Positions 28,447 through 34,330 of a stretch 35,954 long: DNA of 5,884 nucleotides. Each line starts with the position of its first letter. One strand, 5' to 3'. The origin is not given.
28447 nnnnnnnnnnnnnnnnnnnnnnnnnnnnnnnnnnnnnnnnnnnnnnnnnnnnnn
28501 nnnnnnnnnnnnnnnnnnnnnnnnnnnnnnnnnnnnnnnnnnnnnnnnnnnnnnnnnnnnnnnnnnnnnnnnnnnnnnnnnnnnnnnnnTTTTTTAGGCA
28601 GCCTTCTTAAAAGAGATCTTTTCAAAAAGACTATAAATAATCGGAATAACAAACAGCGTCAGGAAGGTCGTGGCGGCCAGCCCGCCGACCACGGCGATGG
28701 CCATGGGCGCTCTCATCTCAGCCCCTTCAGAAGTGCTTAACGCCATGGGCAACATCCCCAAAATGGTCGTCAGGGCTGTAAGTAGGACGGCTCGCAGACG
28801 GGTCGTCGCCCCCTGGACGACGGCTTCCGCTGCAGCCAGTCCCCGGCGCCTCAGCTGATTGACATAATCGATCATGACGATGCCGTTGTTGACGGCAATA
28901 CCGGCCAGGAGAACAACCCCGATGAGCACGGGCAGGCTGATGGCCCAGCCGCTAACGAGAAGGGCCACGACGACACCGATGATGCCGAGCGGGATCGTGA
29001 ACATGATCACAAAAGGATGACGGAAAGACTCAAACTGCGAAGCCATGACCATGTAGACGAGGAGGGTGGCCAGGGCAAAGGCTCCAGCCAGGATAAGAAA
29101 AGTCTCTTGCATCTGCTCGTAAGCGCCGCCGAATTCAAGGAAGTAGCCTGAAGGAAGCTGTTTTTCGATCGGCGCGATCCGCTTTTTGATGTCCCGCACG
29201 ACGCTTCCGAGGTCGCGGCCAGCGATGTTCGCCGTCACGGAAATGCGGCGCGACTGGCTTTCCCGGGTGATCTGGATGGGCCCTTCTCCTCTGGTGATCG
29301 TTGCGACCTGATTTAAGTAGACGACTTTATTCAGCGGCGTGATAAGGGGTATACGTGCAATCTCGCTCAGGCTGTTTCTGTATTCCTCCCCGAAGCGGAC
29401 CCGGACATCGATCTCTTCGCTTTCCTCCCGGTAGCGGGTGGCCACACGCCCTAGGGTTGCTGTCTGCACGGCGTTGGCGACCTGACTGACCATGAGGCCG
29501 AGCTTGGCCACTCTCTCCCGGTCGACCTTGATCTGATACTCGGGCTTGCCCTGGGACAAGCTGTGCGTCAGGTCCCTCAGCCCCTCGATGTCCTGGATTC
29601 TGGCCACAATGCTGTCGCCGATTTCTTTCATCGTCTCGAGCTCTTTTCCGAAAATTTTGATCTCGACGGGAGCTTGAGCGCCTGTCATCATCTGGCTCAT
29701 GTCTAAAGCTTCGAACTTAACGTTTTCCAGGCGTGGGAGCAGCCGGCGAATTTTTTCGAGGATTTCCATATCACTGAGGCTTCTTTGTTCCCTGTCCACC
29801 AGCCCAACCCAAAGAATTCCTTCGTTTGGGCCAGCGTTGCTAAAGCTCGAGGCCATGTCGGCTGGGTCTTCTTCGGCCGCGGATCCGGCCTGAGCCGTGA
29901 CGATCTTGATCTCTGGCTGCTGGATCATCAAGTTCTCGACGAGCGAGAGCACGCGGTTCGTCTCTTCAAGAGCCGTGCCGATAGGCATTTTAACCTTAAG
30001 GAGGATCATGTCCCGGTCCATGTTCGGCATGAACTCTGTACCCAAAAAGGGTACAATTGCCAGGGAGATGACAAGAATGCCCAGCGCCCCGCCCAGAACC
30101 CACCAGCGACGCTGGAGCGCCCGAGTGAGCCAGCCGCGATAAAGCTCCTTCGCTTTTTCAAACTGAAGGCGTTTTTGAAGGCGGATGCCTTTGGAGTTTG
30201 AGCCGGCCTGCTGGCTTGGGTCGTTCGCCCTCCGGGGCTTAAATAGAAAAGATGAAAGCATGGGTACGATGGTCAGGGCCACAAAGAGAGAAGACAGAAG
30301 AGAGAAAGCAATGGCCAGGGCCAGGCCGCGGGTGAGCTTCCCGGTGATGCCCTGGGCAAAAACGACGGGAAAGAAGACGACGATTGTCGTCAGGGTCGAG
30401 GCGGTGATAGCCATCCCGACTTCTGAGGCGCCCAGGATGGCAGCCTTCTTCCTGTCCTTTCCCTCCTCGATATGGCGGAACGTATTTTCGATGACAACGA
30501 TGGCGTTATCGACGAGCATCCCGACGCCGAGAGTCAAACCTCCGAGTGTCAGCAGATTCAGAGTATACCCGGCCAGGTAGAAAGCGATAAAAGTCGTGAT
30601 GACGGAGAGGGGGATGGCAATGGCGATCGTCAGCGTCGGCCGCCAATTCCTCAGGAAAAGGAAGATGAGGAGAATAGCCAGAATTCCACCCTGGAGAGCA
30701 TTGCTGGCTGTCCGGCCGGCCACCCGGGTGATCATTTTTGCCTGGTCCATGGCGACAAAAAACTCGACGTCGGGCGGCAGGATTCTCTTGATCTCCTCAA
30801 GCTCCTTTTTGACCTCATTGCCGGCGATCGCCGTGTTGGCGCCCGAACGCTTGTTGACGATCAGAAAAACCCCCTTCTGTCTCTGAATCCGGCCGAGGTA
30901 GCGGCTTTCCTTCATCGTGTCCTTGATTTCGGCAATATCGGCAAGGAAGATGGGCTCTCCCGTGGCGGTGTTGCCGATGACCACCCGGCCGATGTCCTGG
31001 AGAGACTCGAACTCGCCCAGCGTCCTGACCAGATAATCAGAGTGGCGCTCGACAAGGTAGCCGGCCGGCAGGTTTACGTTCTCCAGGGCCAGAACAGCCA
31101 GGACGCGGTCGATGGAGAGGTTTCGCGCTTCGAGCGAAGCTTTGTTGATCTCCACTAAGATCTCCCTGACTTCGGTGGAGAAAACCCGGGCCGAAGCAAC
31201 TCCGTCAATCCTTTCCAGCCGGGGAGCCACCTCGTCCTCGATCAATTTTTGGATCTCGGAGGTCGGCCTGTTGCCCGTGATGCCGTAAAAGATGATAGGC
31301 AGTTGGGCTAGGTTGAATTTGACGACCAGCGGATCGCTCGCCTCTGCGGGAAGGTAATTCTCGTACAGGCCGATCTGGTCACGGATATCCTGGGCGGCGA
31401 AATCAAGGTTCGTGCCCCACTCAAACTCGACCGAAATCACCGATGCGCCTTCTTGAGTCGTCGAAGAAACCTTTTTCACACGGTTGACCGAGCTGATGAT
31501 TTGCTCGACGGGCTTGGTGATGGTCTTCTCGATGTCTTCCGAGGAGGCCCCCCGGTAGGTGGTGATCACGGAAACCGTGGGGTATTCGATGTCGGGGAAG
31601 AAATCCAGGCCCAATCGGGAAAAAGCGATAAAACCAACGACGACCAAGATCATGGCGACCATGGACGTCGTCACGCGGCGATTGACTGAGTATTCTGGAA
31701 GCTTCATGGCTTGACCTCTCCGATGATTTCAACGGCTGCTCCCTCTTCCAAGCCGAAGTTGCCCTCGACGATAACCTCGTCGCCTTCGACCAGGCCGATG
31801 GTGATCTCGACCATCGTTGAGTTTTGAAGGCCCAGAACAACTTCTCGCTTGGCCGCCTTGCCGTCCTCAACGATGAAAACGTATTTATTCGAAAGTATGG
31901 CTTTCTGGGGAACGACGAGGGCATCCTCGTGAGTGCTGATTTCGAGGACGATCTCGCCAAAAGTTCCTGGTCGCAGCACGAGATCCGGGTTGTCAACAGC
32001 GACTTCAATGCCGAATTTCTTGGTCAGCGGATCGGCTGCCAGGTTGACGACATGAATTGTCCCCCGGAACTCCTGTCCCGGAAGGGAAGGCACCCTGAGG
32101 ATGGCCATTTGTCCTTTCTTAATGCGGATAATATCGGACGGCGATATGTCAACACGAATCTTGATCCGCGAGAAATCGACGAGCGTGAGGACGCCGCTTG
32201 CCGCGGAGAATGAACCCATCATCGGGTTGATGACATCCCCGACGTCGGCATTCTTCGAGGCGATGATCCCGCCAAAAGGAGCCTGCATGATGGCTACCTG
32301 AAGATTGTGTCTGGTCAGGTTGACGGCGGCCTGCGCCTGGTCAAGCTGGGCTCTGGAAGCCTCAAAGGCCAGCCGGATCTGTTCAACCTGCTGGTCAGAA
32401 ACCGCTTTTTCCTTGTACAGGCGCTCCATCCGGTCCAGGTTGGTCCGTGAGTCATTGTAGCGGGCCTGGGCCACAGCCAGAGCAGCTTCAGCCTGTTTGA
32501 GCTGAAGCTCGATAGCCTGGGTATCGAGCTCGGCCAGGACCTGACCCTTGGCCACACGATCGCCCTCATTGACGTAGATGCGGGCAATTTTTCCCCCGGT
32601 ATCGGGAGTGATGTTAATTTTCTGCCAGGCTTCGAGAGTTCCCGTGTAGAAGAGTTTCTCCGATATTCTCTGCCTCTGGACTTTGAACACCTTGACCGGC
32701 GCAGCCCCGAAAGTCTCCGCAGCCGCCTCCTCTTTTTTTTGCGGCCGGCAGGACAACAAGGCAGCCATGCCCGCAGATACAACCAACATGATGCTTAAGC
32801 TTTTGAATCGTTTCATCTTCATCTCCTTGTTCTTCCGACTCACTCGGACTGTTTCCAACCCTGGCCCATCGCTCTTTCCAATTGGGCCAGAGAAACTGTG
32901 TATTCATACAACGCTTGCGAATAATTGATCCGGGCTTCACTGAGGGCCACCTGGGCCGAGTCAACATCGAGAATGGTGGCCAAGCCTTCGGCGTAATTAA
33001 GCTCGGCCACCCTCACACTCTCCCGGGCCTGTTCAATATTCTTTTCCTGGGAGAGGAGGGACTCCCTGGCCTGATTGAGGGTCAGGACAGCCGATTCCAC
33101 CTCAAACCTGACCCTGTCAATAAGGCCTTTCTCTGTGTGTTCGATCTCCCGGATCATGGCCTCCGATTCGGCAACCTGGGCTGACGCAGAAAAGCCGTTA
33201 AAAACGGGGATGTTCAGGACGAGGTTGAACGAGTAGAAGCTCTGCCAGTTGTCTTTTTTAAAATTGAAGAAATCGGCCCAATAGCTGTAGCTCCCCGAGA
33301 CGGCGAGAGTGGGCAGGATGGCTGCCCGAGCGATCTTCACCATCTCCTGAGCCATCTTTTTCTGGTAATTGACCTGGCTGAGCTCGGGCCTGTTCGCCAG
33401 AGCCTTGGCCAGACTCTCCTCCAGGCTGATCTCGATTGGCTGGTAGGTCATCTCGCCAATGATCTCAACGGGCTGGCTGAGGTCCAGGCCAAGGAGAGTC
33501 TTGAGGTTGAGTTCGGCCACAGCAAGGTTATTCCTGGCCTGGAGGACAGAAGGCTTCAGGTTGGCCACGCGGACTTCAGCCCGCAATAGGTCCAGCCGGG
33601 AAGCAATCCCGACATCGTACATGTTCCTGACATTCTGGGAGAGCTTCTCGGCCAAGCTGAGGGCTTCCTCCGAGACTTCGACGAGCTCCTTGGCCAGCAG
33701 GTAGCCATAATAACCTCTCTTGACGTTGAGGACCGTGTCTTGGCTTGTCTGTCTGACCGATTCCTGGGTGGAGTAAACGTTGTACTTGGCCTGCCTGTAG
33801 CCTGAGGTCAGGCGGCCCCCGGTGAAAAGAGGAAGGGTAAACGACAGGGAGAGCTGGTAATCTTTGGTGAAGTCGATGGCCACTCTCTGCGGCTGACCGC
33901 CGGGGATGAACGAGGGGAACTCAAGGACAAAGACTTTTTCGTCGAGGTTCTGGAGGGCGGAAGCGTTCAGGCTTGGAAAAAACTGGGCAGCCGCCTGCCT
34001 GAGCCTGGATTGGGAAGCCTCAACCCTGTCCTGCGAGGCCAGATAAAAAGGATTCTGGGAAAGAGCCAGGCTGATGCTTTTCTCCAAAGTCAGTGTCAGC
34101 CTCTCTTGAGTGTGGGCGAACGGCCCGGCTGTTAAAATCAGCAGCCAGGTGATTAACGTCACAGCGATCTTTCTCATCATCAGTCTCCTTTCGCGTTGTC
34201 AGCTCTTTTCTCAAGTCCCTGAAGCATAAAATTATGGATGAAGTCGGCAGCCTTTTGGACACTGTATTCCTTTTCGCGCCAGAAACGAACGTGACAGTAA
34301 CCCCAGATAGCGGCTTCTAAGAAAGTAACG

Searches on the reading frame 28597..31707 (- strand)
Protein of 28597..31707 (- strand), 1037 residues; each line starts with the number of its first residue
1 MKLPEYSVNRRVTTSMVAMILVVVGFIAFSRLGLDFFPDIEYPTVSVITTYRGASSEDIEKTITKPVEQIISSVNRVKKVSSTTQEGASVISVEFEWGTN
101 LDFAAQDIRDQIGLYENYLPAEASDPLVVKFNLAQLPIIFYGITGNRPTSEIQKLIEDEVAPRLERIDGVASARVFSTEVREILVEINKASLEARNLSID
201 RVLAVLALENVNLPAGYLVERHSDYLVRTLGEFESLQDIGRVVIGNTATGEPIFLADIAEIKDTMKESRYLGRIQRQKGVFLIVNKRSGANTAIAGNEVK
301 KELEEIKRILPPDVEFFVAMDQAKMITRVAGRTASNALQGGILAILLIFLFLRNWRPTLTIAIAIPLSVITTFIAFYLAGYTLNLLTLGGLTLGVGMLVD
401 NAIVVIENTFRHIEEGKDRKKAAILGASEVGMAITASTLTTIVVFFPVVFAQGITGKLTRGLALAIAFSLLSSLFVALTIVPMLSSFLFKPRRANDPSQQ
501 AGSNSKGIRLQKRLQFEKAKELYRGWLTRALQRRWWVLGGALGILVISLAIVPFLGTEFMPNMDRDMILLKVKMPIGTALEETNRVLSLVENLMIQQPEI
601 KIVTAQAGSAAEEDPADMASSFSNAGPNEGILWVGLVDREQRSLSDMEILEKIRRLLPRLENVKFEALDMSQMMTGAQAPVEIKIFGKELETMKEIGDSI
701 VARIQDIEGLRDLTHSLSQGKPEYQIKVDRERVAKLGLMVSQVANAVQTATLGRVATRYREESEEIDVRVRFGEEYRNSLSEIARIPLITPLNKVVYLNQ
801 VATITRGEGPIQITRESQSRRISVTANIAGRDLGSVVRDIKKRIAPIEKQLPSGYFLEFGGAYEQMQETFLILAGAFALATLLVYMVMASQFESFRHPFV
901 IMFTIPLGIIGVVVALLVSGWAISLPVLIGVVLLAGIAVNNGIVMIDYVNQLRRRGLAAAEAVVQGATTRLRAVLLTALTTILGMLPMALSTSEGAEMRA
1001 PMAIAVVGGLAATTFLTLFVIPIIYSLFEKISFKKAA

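Call 69: search_protein_families(library=pfam, proteins=[window:28597-31707:-], max_evalue=0.001)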
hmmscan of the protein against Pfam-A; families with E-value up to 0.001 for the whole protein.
window:28597-31707:- (1037 aa): 3 families
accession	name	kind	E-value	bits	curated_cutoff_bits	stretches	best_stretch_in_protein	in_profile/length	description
PF00873.25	ACR_tran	-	2.4e-262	873.5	28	1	5-1028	3-1020/1021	AcrB/AcrD/AcrF family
PF03176.21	MMPL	-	1.8e-09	37.4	20.5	1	359-493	181-312/333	MMPL family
PF02355.23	SecD_SecF_C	-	1.5e-05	24.9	20.5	0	334-484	33-186/189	Protein export membrane protein SecD/SecF, C-terminal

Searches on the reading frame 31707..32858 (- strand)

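Call 69: search_protein_families(library=pfam, proteins=[window:31707-32858:-], max_evalue=0.001)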
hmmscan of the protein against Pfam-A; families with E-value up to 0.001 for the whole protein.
window:31707-32858:- (384 aa): 3 families
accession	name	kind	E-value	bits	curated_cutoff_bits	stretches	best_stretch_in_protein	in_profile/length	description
PF16576.10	HlyD_D23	-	1.1e-23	84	30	1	80-300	19-213/214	Barrel-sandwich domain of CusB or HlyD membrane-fusion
PF13437.12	HlyD_3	-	9.9e-15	55.6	22.2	1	192-298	3-106/106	HlyD family secretion protein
PF13533.13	Biotin_lipoyl_2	-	3.7e-10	39.8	29.8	1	81-112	1-32/32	Biotin-lipoyl like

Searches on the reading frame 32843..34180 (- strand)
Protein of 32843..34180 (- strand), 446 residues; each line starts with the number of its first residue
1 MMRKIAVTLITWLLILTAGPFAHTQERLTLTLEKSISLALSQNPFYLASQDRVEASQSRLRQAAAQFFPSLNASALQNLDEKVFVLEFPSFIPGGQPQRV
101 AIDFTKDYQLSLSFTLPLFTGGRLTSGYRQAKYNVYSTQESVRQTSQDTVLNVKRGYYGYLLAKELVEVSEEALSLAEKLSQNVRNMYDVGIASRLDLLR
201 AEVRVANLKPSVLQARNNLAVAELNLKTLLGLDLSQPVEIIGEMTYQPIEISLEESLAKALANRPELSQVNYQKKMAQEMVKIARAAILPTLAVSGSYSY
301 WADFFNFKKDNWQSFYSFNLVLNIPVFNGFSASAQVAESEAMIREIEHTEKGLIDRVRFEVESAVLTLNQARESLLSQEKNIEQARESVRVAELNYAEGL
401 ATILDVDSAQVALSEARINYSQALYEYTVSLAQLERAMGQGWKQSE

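Call 69: search_protein_families(library=pfam, proteins=[window:32843-34180:-], max_evalue=0.001)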
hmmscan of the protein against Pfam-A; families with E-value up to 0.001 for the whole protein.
window:32843-34180:- (446 aa): 1 family
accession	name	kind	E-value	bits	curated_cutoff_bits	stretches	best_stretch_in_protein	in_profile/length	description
PF02321.23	OEP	-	4.9e-71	238.8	22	2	253-439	1-187/187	Outer membrane efflux protein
